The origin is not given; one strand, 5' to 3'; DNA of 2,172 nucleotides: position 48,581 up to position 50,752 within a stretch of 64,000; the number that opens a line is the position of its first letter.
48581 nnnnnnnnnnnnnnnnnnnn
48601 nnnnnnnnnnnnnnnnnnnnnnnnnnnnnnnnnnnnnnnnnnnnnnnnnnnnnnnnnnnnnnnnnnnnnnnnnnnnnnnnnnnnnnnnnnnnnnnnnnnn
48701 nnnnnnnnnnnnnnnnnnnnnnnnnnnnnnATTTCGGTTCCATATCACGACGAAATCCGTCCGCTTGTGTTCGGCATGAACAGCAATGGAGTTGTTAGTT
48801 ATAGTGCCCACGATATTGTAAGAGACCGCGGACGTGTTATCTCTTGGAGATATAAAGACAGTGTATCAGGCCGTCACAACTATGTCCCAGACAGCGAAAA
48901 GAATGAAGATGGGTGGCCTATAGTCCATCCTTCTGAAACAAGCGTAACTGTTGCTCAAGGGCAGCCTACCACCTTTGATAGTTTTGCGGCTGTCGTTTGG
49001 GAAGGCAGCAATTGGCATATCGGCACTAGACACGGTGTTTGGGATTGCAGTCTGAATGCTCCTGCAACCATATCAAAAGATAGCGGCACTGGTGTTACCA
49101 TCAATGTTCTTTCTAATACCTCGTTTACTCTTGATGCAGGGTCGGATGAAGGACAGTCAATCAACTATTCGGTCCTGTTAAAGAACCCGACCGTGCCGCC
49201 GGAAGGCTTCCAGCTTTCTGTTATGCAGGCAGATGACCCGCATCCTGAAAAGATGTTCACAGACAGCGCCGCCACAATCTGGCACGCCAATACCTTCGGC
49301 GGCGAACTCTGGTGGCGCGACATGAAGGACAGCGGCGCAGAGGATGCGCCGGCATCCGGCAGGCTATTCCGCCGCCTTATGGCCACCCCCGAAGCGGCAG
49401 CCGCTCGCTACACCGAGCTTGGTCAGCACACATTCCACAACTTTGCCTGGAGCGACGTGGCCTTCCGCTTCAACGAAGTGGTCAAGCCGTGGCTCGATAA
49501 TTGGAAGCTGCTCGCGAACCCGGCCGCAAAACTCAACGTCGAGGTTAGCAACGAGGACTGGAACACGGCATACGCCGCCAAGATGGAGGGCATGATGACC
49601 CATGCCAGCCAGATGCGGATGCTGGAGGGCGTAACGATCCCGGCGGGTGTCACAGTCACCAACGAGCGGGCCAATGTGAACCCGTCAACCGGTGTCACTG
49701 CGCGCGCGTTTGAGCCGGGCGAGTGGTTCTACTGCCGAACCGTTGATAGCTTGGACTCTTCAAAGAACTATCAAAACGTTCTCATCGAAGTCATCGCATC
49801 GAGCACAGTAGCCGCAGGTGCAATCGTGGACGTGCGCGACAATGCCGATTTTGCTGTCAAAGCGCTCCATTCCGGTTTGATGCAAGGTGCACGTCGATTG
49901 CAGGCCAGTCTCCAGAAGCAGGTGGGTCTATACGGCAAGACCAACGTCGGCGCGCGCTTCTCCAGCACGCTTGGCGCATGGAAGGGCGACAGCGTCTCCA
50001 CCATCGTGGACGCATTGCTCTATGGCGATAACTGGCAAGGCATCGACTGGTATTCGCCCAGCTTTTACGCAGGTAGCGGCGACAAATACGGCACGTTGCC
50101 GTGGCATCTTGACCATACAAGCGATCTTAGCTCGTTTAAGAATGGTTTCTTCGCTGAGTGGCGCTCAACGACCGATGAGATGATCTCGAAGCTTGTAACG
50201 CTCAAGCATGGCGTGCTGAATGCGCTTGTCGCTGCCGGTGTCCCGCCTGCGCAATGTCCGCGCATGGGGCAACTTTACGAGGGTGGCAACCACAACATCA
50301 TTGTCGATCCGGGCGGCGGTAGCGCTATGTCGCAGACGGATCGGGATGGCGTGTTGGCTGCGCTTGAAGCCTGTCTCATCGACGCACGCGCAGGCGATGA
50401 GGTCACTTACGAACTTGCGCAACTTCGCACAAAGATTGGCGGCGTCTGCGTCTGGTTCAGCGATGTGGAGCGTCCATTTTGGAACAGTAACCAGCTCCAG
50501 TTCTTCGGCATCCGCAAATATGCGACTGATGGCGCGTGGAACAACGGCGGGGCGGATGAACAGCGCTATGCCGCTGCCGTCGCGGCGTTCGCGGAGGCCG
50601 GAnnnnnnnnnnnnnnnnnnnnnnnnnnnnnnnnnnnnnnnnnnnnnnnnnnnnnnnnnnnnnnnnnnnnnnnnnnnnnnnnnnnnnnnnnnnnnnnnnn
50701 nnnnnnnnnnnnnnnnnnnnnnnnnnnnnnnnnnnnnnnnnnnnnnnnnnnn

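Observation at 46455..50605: Late-expressed giant FN3/cadherin/putative glycoside hydrolase protein with a small partner, co-transcribed with lysis genes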

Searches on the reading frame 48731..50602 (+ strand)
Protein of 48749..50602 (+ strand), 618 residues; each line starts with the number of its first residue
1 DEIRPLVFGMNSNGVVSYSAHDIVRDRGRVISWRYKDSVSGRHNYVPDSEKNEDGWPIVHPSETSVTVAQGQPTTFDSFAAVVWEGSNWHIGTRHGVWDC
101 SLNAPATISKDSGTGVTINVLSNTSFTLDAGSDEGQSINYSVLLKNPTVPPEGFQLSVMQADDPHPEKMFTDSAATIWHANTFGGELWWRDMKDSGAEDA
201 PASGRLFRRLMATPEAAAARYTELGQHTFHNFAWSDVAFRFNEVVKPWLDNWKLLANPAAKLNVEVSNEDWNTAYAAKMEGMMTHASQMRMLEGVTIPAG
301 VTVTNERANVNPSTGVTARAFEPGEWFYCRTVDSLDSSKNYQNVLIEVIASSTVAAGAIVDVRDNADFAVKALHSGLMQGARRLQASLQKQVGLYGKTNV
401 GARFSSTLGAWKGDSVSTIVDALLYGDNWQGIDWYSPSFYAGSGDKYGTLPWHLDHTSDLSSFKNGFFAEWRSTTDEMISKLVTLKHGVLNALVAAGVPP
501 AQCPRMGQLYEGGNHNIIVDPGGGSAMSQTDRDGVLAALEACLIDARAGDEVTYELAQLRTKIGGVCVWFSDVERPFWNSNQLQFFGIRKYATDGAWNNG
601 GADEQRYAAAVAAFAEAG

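Call 11: find_homologous_proteins(query=window:48749-50602:+, max_evalue=0.01)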
Query window:48749-50602:+: the 8000 candidates sharing most words with the query were scored; none scored E <= 0.01.

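Call 13: search_protein_families(library=pfam, proteins=[window:48749-50602:+], max_evalue=10)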
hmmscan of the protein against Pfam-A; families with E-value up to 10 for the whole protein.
window:48749-50602:+ (618 aa): 0 families

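Call 21: search_protein_representatives(protein=window:48749-50602:+)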
Query: 618 residues. Proteins with E-value up to 0.001 (for the whole library): 18; up to 1e-10: 14; up to 1e-30: 9. The best 18 are listed.
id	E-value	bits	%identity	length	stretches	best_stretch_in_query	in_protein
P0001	0.0e+00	1433.6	100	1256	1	1-618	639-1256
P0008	5.5e-107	375.6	41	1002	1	1-614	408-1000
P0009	5.0e-93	329.5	37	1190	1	2-614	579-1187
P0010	2.1e-78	281.2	34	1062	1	3-614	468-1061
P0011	3.0e-78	280.7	38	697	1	3-587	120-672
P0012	3.7e-76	273.8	34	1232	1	3-614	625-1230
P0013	4.6e-75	270.2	36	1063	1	5-615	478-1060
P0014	2.3e-63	231.5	36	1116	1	1-612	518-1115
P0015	8.1e-34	133.9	31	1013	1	5-588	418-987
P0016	6.8e-29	117.7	28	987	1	94-592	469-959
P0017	1.7e-28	116.4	27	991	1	3-614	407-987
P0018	8.5e-26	107.4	30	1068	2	5-523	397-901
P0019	1.8e-25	106.3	29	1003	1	95-572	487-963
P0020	2.1e-18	83.0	28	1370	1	5-583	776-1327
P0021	3.5e-06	42.6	33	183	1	427-575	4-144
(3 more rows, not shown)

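Call 25: search_solved_structures(query=A2, max_evalue=10, show_alignments=3)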
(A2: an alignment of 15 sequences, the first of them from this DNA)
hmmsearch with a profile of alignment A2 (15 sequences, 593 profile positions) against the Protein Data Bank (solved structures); distinct sequences matched with E-value up to 10: 2.
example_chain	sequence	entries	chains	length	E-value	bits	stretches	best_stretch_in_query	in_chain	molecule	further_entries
3gi7_A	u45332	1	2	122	0.71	11.2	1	503-553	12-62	Secreted protein of unknown function DUF1311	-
22jw_M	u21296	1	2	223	2.2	9.6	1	462-518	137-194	Hemoglobin linker 1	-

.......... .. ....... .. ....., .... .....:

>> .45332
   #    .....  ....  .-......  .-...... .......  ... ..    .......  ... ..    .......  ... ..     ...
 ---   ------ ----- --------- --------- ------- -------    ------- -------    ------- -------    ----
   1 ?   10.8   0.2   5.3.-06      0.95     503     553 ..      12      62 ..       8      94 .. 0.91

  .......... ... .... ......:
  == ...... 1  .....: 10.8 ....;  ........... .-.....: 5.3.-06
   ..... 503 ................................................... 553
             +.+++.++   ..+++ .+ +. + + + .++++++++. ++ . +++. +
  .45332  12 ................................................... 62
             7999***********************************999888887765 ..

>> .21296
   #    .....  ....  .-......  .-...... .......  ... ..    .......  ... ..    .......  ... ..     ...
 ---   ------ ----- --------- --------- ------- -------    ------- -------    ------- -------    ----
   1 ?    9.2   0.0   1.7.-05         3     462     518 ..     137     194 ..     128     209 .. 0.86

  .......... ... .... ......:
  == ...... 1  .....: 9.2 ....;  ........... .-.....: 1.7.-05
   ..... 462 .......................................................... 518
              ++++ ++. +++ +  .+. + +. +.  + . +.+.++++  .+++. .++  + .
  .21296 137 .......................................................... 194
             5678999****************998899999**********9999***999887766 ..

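Call 34: predict_structure(alignment_id=A2)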
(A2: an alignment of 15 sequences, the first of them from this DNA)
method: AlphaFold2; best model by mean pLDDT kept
length: 624 residues; sequences in the alignment: 15
mean_pLDDT: 89.5   pTM: 0.90
mean pLDDT of the five models: 89.5, 87.1, 86.9, 86.8, 84.6
residues with pLDDT >= 90: 416; 70-90: 166; 50-70: 35; < 50: 7
segments of 3 or more residues with pLDDT < 50: 21-26
pLDDT, mean of each block of 10 residues (from residue 1): 79 86 57 87 90 84 92 65 91 63 94 90 93 83 81 95 90 88 91 89 77 77 93 94 92 95 96 85 90 95 95 94 97 96 89 98 96 97 95 98 97 93 97 97 92 93 95 96 96 96 96 89 84 89 94 96 95 89 85 83 79 92 65
secondary structure, 60 per line:
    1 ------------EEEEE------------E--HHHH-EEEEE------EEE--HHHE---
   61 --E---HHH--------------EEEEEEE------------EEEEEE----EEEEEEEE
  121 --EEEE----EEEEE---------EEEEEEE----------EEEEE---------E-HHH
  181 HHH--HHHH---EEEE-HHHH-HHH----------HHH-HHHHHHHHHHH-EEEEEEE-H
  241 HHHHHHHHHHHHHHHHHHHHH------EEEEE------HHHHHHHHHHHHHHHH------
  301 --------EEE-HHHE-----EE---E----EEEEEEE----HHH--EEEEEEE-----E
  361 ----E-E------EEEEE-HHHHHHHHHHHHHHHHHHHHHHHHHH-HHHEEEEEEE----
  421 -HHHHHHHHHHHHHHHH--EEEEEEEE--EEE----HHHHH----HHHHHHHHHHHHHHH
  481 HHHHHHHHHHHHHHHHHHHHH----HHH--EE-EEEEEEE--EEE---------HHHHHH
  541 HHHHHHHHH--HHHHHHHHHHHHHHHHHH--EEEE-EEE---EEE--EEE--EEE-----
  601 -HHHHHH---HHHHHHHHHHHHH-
elements in order: E13-17 H33-36 E38-42 E49-51 E84-90 E103-108 E113-120 E123-126 E131-135 E145-151 E162-166 H178-183 H186-189 E193-196 H198-201 H220-230 E232-238 H240-261 E268-272 H279-294 E309-311 E332-338 E348-354 E374-378 H380-405 E410-416 H422-437 E440-447 E450-452 H457-461 H466-501 E514-520 E523-525 H535-549 H552-569 E572-575 E577-579 E583-585 E588-590 E593-595 H602-607 H611-623

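Call 36: fold_search(model_id=the predicted structure, library=pdb)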
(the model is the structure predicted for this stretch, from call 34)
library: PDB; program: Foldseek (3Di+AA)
matches with E <= 10: 591; with E <= 0.001: 1
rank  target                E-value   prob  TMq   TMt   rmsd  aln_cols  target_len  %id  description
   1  3zm8_A                4.6e-04  0.57  0.15  0.20  24.0       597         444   10  Crystal structure of Podospora anserina GH26-CBM35 beta-(1,4)- mannanase (released 2013-04-17)
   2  5jov                  1.4e-03  0.30  0.14  0.10  24.2       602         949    9  Bacteroides ovatus Xyloglucan PUL GH31 with bound 5FIdoF (released 2016-08-10)
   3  5jou                  3.1e-03  0.16  0.13  0.10  25.2       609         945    9  Bacteroides ovatus Xyloglucan PUL GH31 (released 2016-08-10)
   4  2w5f_B                3.7e-03  0.38  0.21  0.23  16.4       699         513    9  High resolution crystallographic structure of the Clostridium thermocellum N-terminal endo-1,4-beta-D-xylanase 10B (Xy (released 2010-01-19)
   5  7knc                  7.2e-03  0.30  0.19  0.14  21.9       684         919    9  Crystal structure of the GH31 alpha-xylosidase (Xac1773) from Xanthomonas citri (released 2021-05-26)
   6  2bvd                  1.4e-02  0.54  0.19  0.35  12.6       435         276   12  HOW FAMILY 26 GLYCOSIDE HYDROLASES ORCHESTRATE CATALYSIS ON DIFFERENT POLYSACCHARIDES. STRUCTURE AND ACTIVITY OF A CLOST (released 2005-06-30)
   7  2cip_A                1.6e-02  0.66  0.21  0.39  11.9       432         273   11  Structure of the Michaelis complex of a family 26 lichenase (released 2006-07-12)
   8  2bv9                  1.6e-02  0.60  0.20  0.37  12.3       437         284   11  HOW FAMILY 26 GLYCOSIDE HYDROLASES ORCHESTRATE CATALYSIS ON DIFFERENT POLYSACCHARIDES. STRUCTURE AND ACTIVITY OF A CLOST (released 2005-06-30)
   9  5yj7_B                1.8e-02  0.38  0.21  0.26  16.4       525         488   12  Structural insight into the beta-GH1 glucosidase BGLN1 from oleaginous microalgae Nannochloropsis (released 2018-10-10)
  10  2v3g                  1.9e-02  0.57  0.20  0.38  12.2       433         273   10  Structure of a family 26 lichenase in complex with noeuromycin (released 2007-09-18)
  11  3k8l_B                1.9e-02  0.16  0.12  0.12  25.4       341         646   11  Crystal structure of SusG-D498N mutant with maltoheptaose (released 2010-03-02)
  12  6gpa_B                2.0e-02  0.82  0.23  0.42  13.8       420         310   10  Beta-1,4-galactanase from Bacteroides thetaiotaomicron with galactose (released 2018-12-26)
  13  6qwi_A                2.0e-02  0.21  0.19  0.24  16.7       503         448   11  Structure of beta-glucosidase A from Paenibacillus polymyxa complexed with multivalent inhibitors. (released 2019-07-03)
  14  5yhs_A                2.4e-02  0.44  0.22  0.29  13.4       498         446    9  Pyruvylated beta-D-galactosidase from Bacillus sp. HMA207, apo form (released 2018-08-29)
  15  9lf6_F                2.8e-02  0.35  0.22  0.27  15.3       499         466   12  Crystal of Glucosidase form Gelsemium sempervirens (released 2026-01-14)
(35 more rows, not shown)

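Call 39: find_homologous_proteins(query=A2, max_evalue=0.001)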
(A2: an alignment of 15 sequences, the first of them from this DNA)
Query A2 (15 sequences) (624 aa, profile of the alignment): 1 proteins with E <= 0.001 among 8000 candidates.
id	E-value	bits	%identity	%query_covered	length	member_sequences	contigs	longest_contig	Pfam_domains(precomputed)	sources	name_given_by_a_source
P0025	2.4e-16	77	33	10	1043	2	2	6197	-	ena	-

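Call 40: find_encoding_contigs(protein=P0008, flank=10000, max_places=2)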
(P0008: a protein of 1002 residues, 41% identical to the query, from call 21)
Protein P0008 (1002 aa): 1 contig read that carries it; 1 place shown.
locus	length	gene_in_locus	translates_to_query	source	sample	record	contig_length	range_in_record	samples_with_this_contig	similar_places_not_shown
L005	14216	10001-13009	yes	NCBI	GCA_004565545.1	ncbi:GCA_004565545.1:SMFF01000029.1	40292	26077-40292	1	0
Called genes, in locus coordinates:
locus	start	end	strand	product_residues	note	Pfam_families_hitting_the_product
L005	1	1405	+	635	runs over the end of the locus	-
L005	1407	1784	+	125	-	-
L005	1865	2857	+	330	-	PF13884:Peptidase_S74 (weak)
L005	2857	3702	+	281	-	-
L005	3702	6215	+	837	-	-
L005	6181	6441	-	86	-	-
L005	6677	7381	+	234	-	PF07484:Collar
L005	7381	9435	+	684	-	PF13229:Beta_helix (faint)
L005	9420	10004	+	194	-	PF00041:fn3 (weak)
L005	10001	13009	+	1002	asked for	-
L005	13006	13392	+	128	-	-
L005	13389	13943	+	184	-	PF00959:Phage_lysozyme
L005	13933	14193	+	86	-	-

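Call 41: find_encoding_contigs(protein=P0025, flank=10000, max_places=2)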
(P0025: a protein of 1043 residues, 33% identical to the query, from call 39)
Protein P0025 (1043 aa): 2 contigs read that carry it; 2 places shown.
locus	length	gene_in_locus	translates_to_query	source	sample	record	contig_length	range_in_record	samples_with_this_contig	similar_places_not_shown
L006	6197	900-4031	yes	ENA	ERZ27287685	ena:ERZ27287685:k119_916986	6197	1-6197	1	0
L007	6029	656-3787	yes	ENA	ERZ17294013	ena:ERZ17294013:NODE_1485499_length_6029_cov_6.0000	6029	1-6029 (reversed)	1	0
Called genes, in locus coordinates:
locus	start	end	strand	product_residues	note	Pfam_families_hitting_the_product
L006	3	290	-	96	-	?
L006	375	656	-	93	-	-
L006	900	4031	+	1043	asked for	-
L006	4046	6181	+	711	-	PF15902:Sortilin-Vps10 (faint), PF24316:Tli3 (faint), PF25852:DUF6242_C (faint), PF02012:BNR (faint), PF13088:BNR_2 (weak)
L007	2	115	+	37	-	?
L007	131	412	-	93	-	-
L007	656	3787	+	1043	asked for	-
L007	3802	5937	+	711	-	PF15902:Sortilin-Vps10 (faint), PF24316:Tli3 (faint), PF25852:DUF6242_C (faint), PF02012:BNR (faint), PF13088:BNR_2 (weak)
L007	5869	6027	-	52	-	?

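Call 43: find_encoding_contigs(protein=P0009, flank=10000, max_places=2)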
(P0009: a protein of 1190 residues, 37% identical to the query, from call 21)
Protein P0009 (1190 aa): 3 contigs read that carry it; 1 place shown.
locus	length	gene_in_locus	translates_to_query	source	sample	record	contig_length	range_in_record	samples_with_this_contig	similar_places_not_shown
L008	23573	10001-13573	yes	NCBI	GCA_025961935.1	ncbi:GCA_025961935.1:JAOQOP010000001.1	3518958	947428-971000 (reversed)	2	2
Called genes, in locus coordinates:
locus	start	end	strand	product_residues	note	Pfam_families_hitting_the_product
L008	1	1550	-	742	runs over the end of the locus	PF10145:PhageMin_Tail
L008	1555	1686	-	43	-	PF06528:Phage_P2_GpE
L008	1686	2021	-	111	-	PF10109:Phage_TAC_7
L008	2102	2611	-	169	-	PF04985:Phage_tube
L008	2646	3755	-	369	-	PF22671:Gp18_domIII_N, PF04984:Phage_sheath_1, PF17482:Phage_sheath_1C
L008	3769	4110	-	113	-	PF04965:GPW_gp25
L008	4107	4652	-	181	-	PF04717:Phage_base_V, PF18946:Apex (weak)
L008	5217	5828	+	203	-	-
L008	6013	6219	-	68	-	-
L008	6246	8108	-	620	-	-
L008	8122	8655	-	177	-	PF09684:Tail_P2_I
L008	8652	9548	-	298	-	PF26776:Baseplate_J_N, PF26078:Baseplate_J_M, PF26079:Baseplate_J_C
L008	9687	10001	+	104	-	-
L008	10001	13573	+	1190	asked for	-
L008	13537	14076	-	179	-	PF07589:PEP_exosort_dom (weak)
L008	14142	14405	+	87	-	-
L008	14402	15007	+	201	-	PF05838:Glyco_hydro_108, PF09374:PG_binding_3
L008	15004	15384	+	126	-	-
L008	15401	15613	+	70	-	-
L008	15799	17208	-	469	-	-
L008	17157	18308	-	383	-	PF00580:UvrD-helicase (faint), PF13604:AAA_30, PF13245:AAA_19, PF01443:Viral_helicase1 (faint), PF13538:UvrD_C_2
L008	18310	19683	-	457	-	PF00069:Pkinase, PF07714:PK_Tyr_Ser-Thr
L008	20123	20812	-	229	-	PF05069:Phage_tail_S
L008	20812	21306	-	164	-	PF06891:P2_Phage_GpR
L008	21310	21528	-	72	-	PF05489:Phage_tail_X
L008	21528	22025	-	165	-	PF05926:Phage_GPL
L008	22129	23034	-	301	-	PF05944:Phage_term_smal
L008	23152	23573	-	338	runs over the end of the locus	PF05125:Phage_cap_P2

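Call 47: find_encoding_contigs(protein=P0012, flank=10000, max_places=2)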
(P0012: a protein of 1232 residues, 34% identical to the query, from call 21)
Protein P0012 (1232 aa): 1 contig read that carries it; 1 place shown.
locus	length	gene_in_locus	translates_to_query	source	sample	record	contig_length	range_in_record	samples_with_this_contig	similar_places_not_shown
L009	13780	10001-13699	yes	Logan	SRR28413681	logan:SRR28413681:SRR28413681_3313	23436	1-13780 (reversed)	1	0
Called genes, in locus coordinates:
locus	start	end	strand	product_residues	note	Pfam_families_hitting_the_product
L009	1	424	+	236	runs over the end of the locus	-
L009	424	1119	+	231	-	PF24175:SU10_adaptor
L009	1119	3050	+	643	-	-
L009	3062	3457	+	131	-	-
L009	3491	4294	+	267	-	-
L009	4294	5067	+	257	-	-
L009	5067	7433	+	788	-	-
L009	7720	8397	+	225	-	PF07484:Collar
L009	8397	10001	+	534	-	-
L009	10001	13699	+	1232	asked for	-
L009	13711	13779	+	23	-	?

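Call 48: find_encoding_contigs(protein=P0010, flank=10000, max_places=2)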
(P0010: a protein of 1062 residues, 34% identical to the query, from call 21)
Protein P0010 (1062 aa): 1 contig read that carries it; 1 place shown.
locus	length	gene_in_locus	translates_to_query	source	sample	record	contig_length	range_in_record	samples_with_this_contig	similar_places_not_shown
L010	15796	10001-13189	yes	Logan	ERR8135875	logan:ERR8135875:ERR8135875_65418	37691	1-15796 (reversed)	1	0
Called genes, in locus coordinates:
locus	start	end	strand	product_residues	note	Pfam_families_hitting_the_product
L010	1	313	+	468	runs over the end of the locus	PF11134:Phage_stabilise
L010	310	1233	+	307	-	-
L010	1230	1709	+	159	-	-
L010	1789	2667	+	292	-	-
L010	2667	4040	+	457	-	-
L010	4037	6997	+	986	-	PF18013:Phage_lysozyme2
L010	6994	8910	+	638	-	-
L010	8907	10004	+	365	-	-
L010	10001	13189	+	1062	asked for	-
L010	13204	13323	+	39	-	-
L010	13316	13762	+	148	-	-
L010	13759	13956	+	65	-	-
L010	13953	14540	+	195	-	-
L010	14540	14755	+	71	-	-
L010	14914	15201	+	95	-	-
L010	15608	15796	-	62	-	?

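Call 63: fold_search(model_id=the predicted structure, library=viral)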
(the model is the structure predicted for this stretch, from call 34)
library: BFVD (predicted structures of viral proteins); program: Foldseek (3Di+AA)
matches with E <= 10: 562; with E <= 0.001: 2
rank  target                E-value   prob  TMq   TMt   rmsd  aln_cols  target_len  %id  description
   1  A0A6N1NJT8            6.0e-04  0.80  0.18  0.26  22.9       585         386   10  Uncharacterized protein [Tupanvirus deep ocean]
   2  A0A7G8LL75            9.9e-04  0.54  0.13  0.16  17.6       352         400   11  Esterase [Gordonia phage JKSyngboy]
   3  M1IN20                2.1e-03  0.66  0.20  0.21  17.2       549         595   10  (no name in the UniProt tables at hand)
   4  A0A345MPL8            9.4e-03  0.41  0.11  0.17  14.5       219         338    6  (no name in the UniProt tables at hand)
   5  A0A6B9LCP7            1.2e-02  0.28  0.15  0.21  11.3       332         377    8  (no name in the UniProt tables at hand)
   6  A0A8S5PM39            1.6e-02  0.75  0.11  0.08  18.0       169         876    8  Uncharacterized protein [Siphoviridae sp. ctOSJ35]
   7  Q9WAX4                1.7e-02  0.66  0.27  0.22  12.6       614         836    8  VChti-1 [Chlorella virus]
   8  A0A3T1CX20            1.8e-02  0.28  0.20  0.26  16.3       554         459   11  Beta-galactosidase [Acanthamoeba castellanii medusavirus J1]
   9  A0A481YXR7            1.9e-02  0.18  0.13  0.13  19.2       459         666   10  Glycosyl hydrolase family 18 [Marseillevirus LCMAC201]
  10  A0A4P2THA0            2.5e-02  0.09  0.12  0.11  16.8       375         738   11  Terminase large subunit [Vibrio phage VP-1]
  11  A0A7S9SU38            3.3e-02  0.08  0.13  0.10  24.8       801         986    9  VWFA domain-containing protein [Virus NIOZ-UU157]
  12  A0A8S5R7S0            4.3e-02  0.89  0.10  0.29   5.5        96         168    7  Uncharacterized protein [virus sp. ctah610]
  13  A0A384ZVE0            4.8e-02  0.16  0.20  0.22  19.3       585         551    9  (no name in the UniProt tables at hand)
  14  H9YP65                5.7e-02  0.14  0.07  0.09  16.4       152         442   19  (no name in the UniProt tables at hand)
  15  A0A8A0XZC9            6.8e-02  0.92  0.09  0.45   3.4        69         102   16  p5 [Fig closterovirus 2]
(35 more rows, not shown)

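Call 66: search_protein_families(library=ncbifam, proteins=[P0008, P0009], max_evalue=0.1)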
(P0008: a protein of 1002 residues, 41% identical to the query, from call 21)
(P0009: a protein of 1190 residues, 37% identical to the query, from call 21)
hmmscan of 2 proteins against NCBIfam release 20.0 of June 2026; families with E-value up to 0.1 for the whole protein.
P0008 (1002 aa): 0 families

P0009 (1190 aa): 0 families
